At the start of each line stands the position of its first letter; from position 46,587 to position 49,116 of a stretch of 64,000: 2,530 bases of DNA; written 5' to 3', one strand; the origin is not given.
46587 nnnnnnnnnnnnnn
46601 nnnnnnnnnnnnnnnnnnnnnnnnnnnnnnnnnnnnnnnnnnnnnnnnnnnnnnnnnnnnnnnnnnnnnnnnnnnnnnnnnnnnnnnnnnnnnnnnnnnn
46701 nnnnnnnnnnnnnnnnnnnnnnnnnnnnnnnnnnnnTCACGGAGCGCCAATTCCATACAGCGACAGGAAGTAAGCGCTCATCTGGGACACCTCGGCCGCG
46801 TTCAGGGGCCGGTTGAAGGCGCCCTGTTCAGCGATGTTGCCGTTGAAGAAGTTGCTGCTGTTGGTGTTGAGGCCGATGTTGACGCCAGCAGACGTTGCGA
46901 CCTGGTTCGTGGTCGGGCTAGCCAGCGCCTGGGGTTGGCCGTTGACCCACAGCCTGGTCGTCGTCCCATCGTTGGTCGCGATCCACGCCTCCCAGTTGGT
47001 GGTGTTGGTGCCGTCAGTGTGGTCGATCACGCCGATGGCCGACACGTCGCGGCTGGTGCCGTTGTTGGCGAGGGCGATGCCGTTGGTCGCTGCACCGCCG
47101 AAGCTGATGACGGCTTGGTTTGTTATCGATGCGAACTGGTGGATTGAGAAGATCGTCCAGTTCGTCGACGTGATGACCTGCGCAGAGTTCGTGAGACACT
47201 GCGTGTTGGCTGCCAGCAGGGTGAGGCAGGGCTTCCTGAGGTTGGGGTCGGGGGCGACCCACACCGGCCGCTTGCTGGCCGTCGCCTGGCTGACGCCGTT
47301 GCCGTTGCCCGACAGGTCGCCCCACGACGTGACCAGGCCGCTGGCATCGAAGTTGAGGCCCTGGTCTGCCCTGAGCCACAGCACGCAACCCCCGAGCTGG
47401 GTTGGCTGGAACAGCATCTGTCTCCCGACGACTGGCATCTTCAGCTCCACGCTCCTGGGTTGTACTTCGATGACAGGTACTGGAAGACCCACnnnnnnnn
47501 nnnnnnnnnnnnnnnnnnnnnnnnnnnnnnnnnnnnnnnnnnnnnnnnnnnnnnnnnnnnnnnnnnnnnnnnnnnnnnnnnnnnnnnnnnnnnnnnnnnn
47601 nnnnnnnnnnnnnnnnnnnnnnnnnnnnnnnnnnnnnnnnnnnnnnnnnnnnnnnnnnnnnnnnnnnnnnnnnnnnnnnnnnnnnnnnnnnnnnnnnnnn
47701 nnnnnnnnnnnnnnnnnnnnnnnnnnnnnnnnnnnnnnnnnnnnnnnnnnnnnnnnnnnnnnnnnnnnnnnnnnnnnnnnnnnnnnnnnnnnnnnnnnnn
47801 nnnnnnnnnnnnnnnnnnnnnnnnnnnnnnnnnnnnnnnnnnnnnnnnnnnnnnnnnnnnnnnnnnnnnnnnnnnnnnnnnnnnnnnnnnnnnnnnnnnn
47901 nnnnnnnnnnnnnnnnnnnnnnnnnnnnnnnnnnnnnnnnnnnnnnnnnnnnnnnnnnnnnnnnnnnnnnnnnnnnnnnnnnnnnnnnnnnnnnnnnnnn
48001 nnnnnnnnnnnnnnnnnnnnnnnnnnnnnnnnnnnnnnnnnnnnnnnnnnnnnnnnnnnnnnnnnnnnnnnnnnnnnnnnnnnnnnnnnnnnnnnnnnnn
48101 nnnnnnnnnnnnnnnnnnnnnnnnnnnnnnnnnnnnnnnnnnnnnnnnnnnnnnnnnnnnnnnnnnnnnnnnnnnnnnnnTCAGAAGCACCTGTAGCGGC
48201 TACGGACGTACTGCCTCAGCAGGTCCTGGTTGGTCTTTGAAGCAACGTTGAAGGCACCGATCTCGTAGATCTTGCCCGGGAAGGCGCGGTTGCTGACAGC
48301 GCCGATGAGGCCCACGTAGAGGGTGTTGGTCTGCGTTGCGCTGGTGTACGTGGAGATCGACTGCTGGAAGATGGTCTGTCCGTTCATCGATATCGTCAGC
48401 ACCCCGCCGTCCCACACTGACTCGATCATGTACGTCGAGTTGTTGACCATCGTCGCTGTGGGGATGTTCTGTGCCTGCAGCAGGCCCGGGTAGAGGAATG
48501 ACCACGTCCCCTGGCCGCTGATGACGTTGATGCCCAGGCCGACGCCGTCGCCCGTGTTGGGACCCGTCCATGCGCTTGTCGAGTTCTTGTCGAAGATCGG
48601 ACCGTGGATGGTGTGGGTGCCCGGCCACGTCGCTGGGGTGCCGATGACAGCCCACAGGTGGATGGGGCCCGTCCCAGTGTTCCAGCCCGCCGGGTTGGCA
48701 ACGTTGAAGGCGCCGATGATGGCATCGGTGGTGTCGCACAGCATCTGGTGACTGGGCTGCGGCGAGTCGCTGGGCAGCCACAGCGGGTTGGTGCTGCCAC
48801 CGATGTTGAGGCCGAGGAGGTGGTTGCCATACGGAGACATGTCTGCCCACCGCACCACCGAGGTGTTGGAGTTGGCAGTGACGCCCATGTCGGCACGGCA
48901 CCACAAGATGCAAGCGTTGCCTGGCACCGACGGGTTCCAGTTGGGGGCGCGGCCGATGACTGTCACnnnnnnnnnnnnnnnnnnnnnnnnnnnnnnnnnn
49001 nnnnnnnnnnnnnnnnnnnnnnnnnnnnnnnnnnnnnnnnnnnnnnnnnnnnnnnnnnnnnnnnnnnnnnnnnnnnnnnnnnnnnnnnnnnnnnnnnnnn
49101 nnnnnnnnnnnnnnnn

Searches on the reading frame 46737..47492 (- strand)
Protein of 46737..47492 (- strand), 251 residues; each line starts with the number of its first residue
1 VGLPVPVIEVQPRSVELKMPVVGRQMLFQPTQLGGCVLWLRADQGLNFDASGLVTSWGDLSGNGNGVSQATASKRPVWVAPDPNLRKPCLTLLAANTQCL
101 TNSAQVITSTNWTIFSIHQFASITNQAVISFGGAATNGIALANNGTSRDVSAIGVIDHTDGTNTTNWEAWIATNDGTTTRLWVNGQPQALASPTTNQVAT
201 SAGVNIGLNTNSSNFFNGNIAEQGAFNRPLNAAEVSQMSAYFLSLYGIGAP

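Call 39: search_protein_families(library=pfam, proteins=[window:46737-47492:-], max_evalue=0.001)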
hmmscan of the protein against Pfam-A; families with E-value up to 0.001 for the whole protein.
window:46737-47492:- (251 aa): 1 family
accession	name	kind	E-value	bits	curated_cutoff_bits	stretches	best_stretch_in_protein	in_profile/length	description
PF13385.13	Laminin_G_3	-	2.1e-08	34.9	27.6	1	135-236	52-151/151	Concanavalin A-like lectin/glucanases superfamily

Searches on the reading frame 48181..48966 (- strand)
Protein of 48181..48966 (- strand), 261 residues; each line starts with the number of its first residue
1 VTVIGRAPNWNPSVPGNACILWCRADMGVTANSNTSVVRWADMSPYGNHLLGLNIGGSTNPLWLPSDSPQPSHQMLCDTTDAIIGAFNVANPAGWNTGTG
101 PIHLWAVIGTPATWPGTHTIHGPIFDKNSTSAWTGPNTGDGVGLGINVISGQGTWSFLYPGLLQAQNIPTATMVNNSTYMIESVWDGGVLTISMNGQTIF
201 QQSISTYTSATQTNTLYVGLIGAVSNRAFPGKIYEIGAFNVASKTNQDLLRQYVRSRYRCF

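Call 39: search_protein_families(library=pfam, proteins=[window:48181-48966:-], max_evalue=0.001)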
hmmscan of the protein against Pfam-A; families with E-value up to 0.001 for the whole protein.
window:48181-48966:- (261 aa): 1 family
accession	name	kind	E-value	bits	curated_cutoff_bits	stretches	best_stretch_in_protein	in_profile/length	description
PF13385.13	Laminin_G_3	-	0.00015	22.4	27.6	1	134-242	38-144/151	Concanavalin A-like lectin/glucanases superfamily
